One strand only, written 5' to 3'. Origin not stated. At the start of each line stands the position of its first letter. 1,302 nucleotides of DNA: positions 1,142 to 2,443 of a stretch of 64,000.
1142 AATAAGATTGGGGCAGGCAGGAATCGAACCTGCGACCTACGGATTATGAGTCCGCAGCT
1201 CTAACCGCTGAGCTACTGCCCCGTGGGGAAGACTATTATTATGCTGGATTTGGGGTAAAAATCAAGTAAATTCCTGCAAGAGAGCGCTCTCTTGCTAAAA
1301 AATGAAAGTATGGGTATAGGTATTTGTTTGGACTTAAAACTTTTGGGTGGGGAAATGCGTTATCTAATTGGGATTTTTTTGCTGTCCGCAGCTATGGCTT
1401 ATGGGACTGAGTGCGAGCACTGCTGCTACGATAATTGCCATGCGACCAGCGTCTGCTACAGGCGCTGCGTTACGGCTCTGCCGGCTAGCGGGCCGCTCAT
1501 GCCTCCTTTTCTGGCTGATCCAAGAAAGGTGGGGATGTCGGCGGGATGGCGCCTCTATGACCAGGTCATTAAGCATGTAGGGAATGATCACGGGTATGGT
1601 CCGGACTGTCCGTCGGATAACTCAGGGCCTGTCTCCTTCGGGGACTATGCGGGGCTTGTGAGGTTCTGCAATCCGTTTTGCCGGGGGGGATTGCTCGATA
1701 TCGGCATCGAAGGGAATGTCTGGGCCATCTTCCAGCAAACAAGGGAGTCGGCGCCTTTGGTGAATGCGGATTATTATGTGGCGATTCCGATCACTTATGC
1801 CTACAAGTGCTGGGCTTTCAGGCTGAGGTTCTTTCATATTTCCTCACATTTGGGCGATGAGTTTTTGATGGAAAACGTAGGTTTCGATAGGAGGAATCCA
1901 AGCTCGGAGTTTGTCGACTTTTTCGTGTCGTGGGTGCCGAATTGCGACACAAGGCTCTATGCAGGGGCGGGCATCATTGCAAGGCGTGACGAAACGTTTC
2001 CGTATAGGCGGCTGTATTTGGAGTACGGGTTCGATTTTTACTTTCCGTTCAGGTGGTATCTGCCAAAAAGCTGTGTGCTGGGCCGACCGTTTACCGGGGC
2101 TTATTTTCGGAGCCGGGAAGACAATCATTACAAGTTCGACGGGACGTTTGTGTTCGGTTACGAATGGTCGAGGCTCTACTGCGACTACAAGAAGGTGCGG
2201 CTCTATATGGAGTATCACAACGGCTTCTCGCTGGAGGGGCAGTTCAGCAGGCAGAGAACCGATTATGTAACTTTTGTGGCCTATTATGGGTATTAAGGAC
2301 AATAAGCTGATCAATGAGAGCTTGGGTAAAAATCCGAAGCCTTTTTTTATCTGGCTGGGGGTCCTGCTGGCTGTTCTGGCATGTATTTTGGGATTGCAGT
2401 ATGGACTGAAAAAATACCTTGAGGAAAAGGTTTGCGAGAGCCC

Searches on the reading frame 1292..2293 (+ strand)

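Call 67: search_protein_families(library=ncbifam, proteins=[window:1292-2293:+], max_evalue=0.00001)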
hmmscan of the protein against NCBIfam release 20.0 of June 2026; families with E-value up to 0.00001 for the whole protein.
window:1292-2293:+ (334 aa): 0 families

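Call 68: search_protein_families(library=pfam, proteins=[window:1292-2293:+], max_evalue=0.001)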
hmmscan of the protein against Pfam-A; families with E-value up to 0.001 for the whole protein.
window:1292-2293:+ (334 aa): 1 family
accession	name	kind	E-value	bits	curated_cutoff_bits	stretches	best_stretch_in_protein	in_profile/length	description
PF06727.17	DUF1207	-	2.9e-47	161.8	22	1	65-334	89-342/342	Protein of unknown function (DUF1207)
